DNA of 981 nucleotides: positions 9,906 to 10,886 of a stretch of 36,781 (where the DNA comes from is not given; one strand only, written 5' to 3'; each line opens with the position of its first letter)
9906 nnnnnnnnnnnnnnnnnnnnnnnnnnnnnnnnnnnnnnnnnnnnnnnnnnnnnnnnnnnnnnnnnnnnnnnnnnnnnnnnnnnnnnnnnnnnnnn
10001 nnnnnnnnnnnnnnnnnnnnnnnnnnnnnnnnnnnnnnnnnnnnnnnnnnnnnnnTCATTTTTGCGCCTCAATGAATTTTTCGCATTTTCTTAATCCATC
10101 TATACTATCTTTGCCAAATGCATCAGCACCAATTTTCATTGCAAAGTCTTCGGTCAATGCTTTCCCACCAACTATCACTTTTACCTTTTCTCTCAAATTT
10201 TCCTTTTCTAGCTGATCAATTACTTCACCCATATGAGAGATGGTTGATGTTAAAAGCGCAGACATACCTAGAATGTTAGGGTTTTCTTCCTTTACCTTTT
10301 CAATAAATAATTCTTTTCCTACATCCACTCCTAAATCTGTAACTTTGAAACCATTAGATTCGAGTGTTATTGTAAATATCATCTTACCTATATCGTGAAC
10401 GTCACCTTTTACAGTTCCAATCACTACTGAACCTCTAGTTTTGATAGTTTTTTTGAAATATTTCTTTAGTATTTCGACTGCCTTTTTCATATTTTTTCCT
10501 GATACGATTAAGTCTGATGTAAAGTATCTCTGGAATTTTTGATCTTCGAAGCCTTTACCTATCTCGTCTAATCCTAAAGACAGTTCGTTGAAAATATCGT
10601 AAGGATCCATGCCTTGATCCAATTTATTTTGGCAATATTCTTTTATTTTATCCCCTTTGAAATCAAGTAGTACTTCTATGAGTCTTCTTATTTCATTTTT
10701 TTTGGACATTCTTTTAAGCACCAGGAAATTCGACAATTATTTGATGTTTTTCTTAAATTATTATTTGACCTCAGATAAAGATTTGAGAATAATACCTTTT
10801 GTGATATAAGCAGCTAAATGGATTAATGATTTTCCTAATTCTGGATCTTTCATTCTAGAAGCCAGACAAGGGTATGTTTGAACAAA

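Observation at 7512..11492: Extra corrinoid protein sandwiched between two DUF166-like paralogs, attached to the CODH/ACS operon and facing a RACo-type activase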

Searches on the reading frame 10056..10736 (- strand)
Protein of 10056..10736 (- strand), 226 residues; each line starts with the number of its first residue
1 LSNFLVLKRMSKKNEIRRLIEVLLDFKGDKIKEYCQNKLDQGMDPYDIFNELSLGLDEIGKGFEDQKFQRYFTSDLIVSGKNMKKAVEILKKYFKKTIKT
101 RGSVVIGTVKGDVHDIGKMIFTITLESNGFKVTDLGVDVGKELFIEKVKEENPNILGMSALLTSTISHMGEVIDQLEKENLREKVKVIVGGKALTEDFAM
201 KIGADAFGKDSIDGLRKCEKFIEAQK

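Call 3: search_protein_families(library=pfam, proteins=[window:10056-10736:-], max_evalue=0.01)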
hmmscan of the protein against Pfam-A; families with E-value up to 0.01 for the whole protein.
window:10056-10736:- (226 aa): 3 families
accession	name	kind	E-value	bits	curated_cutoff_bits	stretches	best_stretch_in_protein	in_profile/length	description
PF02310.24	B12-binding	-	4.8e-23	81.7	32.1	1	103-206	2-107/121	B12 binding domain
PF02607.22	B12-binding_2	-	1.6e-09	38.3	23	1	16-91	2-74/74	B12 binding domain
PF07451.17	SpoVAD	-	0.00016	21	22.1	1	80-191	198-305/329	Stage V sporulation protein AD (SpoVAD)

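Call 4: search_protein_families(library=ncbifam, proteins=[window:10056-10736:-], max_evalue=0.01)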
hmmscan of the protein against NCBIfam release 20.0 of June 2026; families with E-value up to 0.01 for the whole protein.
window:10056-10736:- (226 aa): 19 families
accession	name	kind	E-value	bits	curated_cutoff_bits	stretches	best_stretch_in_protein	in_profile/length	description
TIGR02370.1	pyl_corrinoid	subfamily_domain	1.9e-49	167.7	215.3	1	21-211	4-194/197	methyltransferase cognate corrinoid protein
NF047996.1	corrin_MtgC_2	exception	1e-46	159.1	370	1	21-222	10-210/212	glycine betaine-specific corrinoid protein MtgC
NF041607.1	dimeth_corrin_MtbC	equivalog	4e-45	153.9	350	1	21-219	3-200/203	dimethylamine corrinoid protein MtbC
NF047995.1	corrinoid_MtgC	exception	2e-37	128.8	310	1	18-222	7-213/215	glycine betaine-specific corrinoid protein MtgC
TIGR02082.1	metH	equivalog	8.3e-34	116.4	1010.85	1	15-201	646-831/1182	methionine synthase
NF040655.1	MtaC_Meth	equivalog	6.2e-33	113.9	420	1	11-219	31-235/253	methanol--corrinoid protein MtaC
NF040669.1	MtaC2_Meth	equivalog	1.5e-32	113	450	1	12-222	38-246/267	methanol--corrinoid protein MtaC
NF007024.0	PRK09490.1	equivalog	2.1e-27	95.4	1497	1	50-195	697-843/1234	methionine synthase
NF002612.0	PRK02261.1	equivalog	2.4e-11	43.4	110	1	103-192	5-93/148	methylaspartate mutase subunit S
NF052385.1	Lys_5_6_beta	equivalog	2.1e-09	37.4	280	1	125-211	133-224/241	lysine 5,6-aminomutase subunit beta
TIGR01501.1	MthylAspMutase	equivalog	4.5e-08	32.9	135.8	1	103-192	3-91/134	methylaspartate mutase subunit S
NF040743.1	ornith_mutase_E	equivalog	7.4e-07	27.5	800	1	94-211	587-713/730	D-ornithine 4,5-aminomutase subunit OraE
NF006944.0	PRK09426.1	equivalog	1.8e-06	26.2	876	1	80-200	569-687/721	methylmalonyl-CoA mutase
TIGR00640.1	acid_CoA_mut_C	subfamily_domain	2.4e-06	27.6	57.45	1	103-199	4-99/132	methylmalonyl-CoA mutase C-terminal domain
NF006160.0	PRK08304.1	subfamily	0.00012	20.8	402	1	86-195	210-313/337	stage V sporulation protein AD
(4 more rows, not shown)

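Call 12: search_solved_structures(query=window:10056-10736:-, max_evalue=0.001)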
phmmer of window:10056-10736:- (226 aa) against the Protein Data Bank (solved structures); distinct sequences matched with E-value up to 0.001: 20.
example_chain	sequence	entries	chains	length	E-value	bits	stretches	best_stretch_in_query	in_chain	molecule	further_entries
1y80_A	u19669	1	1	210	6.5e-40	140.2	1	26-223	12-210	Predicted cobalamin binding protein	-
4jgi_A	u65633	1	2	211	6.4e-37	130.4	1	47-222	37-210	Putative uncharacterized protein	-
7xcn_M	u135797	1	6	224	2.2e-35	125.4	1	12-219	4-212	Trimethylamine methyltransferase corrinoid protein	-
3ezx_A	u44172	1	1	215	4.7e-25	91.6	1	32-214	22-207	Monomethylamine corrinoid protein 1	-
2i2x_B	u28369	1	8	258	1.6e-24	89.9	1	18-219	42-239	Methyltransferase 1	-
8ssd_A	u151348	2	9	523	7.2e-23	84.5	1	33-220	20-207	Methionine synthase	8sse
9cbp_A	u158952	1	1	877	1.5e-22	83.5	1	32-220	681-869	Methionine synthase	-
8ssc_A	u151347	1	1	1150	2.3e-22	82.9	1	32-220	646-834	Methionine synthase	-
9cbq_A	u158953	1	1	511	5.2e-22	81.7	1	32-220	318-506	Methionine synthase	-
9cbo_A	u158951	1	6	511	6.9e-22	81.3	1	32-220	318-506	Methionine synthase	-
9cbr_A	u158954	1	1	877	4.5e-21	78.6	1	32-220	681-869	Methionine synthase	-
1bmt_A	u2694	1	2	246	5.1e-21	78.4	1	35-196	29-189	METHIONINE SYNTHASE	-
3bul_A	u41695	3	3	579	8.6e-21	77.7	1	39-196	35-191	Methionine synthase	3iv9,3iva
8g3h_A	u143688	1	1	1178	1.7e-19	73.4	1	43-216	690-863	Methionine synthase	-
1k7y_A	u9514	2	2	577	4.7e-19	72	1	36-196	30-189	methionine synthase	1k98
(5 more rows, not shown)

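Call 49: find_homologous_proteins(query=window:10056-10736:-, max_evalue=1e-10)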
Query window:10056-10736:- (226 aa): 3380 proteins with E <= 1e-10 among 4186 candidates; the best 120 are listed.
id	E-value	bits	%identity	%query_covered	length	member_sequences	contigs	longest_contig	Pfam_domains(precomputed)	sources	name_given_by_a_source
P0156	3.8e-127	440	95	96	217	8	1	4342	PF02607.23,PF02310.25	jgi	jgi:5-methyltetrahydrofolate--homocysteine methyltransferase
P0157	3.6e-111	388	83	96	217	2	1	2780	PF02607.23,PF02310.25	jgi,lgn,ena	-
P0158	1.0e-102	360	75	96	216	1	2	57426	PF02607.23,PF02310.25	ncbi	-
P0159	1.9e-102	359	75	96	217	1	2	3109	PF02607.23,PF02310.25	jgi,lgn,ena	-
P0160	2.9e-102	359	75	96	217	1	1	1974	PF02607.23,PF02310.25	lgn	-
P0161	6.2e-102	358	76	96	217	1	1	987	PF02607.23,PF02310.25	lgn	-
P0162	1.2e-101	357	75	96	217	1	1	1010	PF02607.23,PF02310.25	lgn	-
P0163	6.7e-100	351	73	96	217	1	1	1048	PF02607.23,PF02310.25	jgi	jgi:trimethylamine corrinoid protein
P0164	7.1e-99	348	73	96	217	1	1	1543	PF02607.23,PF02310.25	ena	-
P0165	3.6e-97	342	71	96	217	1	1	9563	PF02607.23,PF02310.25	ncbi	-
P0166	5.5e-97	341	71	96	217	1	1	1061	PF02607.23,PF02310.25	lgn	-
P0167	7.5e-97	341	70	96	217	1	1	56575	PF02607.23,PF02310.25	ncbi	-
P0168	1.0e-91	324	67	96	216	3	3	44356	PF02607.23,PF02310.25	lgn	-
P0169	7.6e-91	321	69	92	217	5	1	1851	PF02607.23,PF02310.25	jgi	-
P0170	1.5e-89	317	66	95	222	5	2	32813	PF02310.25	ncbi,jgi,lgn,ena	ncbi:Glutamate mutase sigma subunit [subsurface metagenome]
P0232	3.1e-75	270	59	91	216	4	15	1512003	PF02310.25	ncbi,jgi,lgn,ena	ncbi:MAG: cobalamin-dependent protein [Methanomicrobiales archaeon]|jgi:methanogenic corrinoid prote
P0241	2.2e-73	264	57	94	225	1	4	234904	PF02607.23,PF02310.25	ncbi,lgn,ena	-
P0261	3.0e-70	254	55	92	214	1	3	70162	PF02607.23,PF02310.25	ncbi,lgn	ncbi:MAG: cobalamin-dependent protein [Candidatus Hadarchaeales archaeon]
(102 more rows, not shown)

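Call 51: find_encoding_contigs(protein=P0232, flank=9000, max_places=1)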
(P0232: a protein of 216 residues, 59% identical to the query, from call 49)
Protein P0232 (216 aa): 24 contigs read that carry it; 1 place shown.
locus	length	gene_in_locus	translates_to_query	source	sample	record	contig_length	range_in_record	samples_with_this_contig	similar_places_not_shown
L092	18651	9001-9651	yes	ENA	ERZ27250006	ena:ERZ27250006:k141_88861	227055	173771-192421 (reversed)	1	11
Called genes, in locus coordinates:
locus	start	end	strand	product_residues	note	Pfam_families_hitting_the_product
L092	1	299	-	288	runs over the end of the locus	PF00056:Ldh_1_N, PF02866:Ldh_1_C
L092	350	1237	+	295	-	PF01180:DHO_dh, PF01207:Dus (weak), PF03060:NMO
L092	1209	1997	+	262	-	PF10418:DHODB_Fe-S_bind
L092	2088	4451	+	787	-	PF03063:Prismane, PF12838:Fer4_7 (weak), PF13187:Fer4_9 (weak), PF13237:Fer4_10 (weak)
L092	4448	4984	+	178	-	PF02552:CO_dh, PF00205:TPP_enzyme_M (weak)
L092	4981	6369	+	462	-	PF03598:CdhC, PF19436:ACS_CODH_B_C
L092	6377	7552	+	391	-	PF03599:CdhD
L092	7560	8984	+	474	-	PF04060:FeS, PF03599:CdhD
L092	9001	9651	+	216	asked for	PF02310:B12-binding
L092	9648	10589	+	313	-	PF02593:DUF166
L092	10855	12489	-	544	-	PF00111:Fer2, PF17651:Raco_middle, PF14574:RACo_C_ter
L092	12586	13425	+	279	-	PF01656:CbiA, PF02374:ArsA_ATPase, PF10609:ParA (weak), PF13614:AAA_31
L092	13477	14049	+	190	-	PF01613:Flavin_Reduct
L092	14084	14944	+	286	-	PF00753:Lactamase_B, PF19583:ODP (weak)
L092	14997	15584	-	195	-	PF12804:NTP_transf_3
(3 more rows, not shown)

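Call 52: find_encoding_contigs(protein=P0261, flank=9000, max_places=1)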
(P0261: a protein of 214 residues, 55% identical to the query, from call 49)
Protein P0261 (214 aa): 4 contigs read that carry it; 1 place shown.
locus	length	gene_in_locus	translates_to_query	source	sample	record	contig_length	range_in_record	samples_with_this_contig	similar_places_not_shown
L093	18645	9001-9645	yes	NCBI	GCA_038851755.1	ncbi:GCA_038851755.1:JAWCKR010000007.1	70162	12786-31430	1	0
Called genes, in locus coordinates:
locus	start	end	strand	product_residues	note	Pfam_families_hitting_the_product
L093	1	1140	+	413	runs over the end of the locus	PF00108:Thiolase_N, PF02803:Thiolase_C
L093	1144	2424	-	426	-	PF00374:NiFeSe_Hases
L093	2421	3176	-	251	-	PF01058:Oxidored_q6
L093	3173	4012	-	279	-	PF00175:NAD_binding_1, PF10418:DHODB_Fe-S_bind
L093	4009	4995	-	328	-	PF13183:Fer4_8 (faint), PF13187:Fer4_9 (faint), PF13534:Fer4_17 (faint), PF12838:Fer4_7 (faint), PF14697:Fer4_21 (faint), PF00037:Fer4 (faint), PF12797:Fer4_2 (faint), PF17179:Fer4_22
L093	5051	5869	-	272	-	PF22622:MFE-2_hydrat-2_N, PF13452:FAS1_DH_region (faint), PF01575:MaoC_dehydratas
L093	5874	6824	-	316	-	PF00106:adh_short, PF08659:KR, PF13561:adh_short_C2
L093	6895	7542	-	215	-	PF23023:Anti-Pycsar_Apyc1, PF00753:Lactamase_B, PF12706:Lactamase_B_2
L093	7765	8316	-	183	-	PF07998:Peptidase_M54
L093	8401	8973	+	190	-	-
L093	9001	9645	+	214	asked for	PF02607:B12-binding_2 (faint), PF02310:B12-binding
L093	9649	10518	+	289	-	PF02593:DUF166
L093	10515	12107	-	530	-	PF00111:Fer2, PF17651:Raco_middle, PF14574:RACo_C_ter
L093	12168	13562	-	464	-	PF04060:FeS, PF03599:CdhD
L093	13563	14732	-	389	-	PF03599:CdhD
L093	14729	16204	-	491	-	PF03598:CdhC, PF19436:ACS_CODH_B_C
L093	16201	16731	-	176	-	PF02552:CO_dh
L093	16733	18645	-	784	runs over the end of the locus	PF03063:Prismane, PF13187:Fer4_9 (weak)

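Call 53: find_encoding_contigs(protein=P0241, flank=9000, max_places=1)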
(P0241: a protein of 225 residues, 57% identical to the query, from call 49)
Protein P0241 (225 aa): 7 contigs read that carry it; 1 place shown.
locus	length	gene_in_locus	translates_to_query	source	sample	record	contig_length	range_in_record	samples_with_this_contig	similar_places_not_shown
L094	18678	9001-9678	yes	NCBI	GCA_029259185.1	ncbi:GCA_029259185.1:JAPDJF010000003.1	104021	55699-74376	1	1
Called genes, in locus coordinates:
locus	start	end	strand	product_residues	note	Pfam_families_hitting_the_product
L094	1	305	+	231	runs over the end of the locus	PF01209:Ubie_methyltran, PF03141:Methyltransf_29 (weak), PF02353:CMAS (weak), PF13489:Methyltransf_23, PF13649:Methyltransf_25, PF13847:Methyltransf_31, PF08241:Methyltransf_11, PF08242:Methyltransf_12, +4 more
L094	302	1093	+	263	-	PF04055:Radical_SAM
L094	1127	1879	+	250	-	PF00850:Hist_deacetyl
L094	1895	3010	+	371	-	PF04055:Radical_SAM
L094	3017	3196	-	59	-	PF12797:Fer4_2, PF12837:Fer4_6, PF13237:Fer4_10, PF00037:Fer4, PF14697:Fer4_21, PF12800:Fer4_4 (weak), PF12838:Fer4_7, PF13187:Fer4_9, +2 more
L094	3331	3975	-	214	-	PF00753:Lactamase_B, PF19583:ODP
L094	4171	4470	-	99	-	PF00239:Resolvase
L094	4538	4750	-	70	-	-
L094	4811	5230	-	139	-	PF00293:NUDIX, PF14815:NUDIX_4 (faint)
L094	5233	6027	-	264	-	PF00142:Fer4_NifH (weak), PF01656:CbiA, PF02374:ArsA_ATPase, PF06564:CBP_BcsQ (faint), PF10609:ParA (weak), PF13614:AAA_31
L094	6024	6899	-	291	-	-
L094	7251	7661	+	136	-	PF01402:RHH_1, PF08753:NikR_C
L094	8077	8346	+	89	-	-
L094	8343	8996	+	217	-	-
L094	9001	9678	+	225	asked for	PF02607:B12-binding_2 (weak), PF02310:B12-binding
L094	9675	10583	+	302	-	PF02593:DUF166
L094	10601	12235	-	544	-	PF00111:Fer2, PF17651:Raco_middle, PF14574:RACo_C_ter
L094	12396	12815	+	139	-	PF02662:FlpD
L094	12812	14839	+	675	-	PF04879:Molybdop_Fe4S4, PF00384:Molybdopterin, PF01568:Molydop_binding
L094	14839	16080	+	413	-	PF04422:FrhB_FdhB_N, PF04432:FrhB_FdhB_C, PF13183:Fer4_8 (weak)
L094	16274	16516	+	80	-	-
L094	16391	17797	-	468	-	PF04060:FeS, PF03599:CdhD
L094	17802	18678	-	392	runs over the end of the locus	PF03599:CdhD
